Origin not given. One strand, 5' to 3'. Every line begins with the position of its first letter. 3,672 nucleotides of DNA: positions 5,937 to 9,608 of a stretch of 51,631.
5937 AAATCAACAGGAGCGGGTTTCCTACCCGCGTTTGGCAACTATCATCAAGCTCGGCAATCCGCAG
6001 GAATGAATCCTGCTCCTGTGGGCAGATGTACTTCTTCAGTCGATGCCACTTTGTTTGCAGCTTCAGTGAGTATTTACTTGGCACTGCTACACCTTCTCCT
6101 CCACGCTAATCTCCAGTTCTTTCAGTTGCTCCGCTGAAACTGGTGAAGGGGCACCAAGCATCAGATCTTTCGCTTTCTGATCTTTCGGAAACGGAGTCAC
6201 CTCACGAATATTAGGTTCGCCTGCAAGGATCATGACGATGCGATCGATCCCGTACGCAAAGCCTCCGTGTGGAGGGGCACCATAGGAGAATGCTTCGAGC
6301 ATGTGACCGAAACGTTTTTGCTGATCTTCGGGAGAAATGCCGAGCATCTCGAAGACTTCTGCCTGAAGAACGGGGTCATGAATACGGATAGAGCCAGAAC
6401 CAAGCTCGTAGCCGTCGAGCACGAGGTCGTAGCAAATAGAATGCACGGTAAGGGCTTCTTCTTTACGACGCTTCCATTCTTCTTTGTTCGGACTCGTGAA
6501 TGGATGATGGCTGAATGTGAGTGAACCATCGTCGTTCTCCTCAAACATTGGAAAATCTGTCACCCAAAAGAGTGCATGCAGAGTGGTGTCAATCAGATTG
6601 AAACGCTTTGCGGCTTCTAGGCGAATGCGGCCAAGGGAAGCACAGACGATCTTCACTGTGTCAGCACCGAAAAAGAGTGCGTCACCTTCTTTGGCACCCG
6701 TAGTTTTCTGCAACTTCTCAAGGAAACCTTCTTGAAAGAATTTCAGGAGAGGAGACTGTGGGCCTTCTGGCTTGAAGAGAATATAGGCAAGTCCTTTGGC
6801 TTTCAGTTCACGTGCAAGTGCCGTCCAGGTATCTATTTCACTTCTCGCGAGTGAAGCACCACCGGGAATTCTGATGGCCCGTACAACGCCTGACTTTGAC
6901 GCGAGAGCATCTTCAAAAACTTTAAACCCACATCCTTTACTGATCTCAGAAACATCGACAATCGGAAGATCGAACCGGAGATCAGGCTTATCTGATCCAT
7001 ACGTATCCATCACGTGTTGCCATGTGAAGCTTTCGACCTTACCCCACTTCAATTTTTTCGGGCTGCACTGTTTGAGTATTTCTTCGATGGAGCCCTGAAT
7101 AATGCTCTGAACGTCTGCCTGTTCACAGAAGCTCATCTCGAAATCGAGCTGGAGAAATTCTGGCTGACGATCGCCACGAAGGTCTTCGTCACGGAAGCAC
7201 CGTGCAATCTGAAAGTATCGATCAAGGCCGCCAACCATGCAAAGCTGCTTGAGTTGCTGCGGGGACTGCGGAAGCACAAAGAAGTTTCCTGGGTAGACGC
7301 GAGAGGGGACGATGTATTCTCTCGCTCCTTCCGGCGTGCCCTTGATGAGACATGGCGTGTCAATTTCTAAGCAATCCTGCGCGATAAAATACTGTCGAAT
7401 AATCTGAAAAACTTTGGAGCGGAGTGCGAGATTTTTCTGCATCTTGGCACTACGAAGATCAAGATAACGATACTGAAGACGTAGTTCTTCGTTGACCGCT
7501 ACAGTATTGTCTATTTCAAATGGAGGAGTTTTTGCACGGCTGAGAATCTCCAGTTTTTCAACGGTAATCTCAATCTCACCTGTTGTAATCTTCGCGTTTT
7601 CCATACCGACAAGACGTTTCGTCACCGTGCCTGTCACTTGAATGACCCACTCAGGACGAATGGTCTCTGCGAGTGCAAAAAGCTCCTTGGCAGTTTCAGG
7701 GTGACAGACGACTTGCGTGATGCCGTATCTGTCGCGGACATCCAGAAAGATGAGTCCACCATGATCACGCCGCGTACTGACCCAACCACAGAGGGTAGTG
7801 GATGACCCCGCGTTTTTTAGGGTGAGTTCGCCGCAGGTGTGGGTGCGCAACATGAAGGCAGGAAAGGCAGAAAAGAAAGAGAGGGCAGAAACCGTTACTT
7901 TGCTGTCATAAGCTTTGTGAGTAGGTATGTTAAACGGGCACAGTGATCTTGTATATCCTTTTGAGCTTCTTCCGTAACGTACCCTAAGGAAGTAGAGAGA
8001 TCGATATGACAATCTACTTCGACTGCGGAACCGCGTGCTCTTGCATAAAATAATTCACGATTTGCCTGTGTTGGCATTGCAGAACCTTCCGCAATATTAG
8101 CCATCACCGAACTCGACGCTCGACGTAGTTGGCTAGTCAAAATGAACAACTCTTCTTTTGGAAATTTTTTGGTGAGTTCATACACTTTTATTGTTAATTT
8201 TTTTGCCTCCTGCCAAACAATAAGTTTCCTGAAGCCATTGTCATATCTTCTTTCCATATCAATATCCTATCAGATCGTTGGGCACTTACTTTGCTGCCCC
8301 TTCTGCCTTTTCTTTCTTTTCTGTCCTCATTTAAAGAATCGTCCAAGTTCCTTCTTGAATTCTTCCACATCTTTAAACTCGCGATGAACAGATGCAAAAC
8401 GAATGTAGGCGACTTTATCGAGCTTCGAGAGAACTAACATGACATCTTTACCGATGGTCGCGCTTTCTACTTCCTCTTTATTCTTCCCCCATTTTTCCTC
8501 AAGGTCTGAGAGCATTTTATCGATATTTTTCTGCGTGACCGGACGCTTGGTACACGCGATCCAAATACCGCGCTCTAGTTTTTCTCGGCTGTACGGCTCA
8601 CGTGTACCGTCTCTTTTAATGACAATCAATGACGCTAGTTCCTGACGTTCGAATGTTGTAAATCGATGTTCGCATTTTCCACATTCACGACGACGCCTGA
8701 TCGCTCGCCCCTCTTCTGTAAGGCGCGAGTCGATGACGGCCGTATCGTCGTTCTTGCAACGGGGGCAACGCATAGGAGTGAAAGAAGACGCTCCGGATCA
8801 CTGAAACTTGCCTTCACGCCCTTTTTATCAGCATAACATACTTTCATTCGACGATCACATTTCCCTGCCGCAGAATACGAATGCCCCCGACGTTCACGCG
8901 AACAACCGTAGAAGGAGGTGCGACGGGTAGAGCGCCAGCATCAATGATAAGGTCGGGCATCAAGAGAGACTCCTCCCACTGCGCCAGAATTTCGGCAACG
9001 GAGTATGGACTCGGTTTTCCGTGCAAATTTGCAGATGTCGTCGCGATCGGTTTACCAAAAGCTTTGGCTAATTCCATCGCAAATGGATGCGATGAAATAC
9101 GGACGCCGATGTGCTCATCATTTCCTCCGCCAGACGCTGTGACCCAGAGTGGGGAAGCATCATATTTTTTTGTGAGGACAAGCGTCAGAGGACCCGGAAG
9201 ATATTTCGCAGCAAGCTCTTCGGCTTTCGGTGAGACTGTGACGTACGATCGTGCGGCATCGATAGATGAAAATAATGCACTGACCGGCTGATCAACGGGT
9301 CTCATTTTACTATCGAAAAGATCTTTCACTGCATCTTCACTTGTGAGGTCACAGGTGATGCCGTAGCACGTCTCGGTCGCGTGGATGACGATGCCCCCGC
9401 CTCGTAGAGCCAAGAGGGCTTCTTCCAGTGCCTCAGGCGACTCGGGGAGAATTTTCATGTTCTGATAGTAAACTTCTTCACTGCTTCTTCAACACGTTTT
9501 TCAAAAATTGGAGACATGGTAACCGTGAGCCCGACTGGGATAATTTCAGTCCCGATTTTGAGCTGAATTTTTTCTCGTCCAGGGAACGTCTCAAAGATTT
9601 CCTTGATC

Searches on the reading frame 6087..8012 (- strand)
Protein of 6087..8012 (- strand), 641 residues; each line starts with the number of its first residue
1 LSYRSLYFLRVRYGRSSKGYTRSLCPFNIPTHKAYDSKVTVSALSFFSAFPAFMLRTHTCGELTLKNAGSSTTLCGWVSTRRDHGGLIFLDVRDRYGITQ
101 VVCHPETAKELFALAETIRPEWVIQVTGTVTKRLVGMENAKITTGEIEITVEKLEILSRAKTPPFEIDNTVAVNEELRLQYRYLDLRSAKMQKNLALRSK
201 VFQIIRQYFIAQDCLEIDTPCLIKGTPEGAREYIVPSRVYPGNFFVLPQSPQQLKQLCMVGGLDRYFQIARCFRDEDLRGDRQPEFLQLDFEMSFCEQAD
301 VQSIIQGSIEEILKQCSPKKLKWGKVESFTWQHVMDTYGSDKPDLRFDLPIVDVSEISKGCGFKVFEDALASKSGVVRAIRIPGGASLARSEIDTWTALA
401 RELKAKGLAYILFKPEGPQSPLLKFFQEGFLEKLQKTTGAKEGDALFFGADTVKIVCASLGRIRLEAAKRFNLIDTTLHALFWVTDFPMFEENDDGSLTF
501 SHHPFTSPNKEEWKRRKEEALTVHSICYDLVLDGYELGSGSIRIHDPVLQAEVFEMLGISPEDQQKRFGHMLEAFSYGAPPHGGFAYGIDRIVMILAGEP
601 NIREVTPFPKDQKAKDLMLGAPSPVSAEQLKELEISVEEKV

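Call 82: search_protein_families(library=pfam, proteins=[window:6087-8012:-], max_evalue=0.001)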
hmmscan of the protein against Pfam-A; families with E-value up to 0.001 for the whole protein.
window:6087-8012:- (641 aa): 3 families
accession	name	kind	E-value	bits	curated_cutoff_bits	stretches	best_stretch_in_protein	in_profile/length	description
PF00152.25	tRNA-synt_2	-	1.6e-107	359.6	25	1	174-612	1-308/308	tRNA synthetases class II (D, K and N)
PF02938.19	GAD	-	3.7e-23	82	23.4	1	366-460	1-95/95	GAD domain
PF01336.31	tRNA_anti-codon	-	5.7e-19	68.3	27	1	73-157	2-75/75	OB-fold nucleic acid binding domain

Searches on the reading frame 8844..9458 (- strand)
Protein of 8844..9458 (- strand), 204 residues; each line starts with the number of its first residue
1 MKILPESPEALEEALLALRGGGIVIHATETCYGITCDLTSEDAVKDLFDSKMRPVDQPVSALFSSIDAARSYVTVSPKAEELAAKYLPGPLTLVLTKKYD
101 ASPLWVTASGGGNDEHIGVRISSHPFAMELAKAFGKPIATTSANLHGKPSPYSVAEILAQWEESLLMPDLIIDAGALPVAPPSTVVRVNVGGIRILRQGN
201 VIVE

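Call 82: search_protein_families(library=pfam, proteins=[window:8844-9458:-], max_evalue=0.001)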
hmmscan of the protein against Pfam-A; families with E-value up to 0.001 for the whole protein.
window:8844-9458:- (204 aa): 1 family
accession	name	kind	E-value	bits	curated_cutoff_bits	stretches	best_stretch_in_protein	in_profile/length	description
PF01300.24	Sua5_yciO_yrdC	-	6.5e-47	159.8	25.1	1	17-199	2-178/178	Telomere recombination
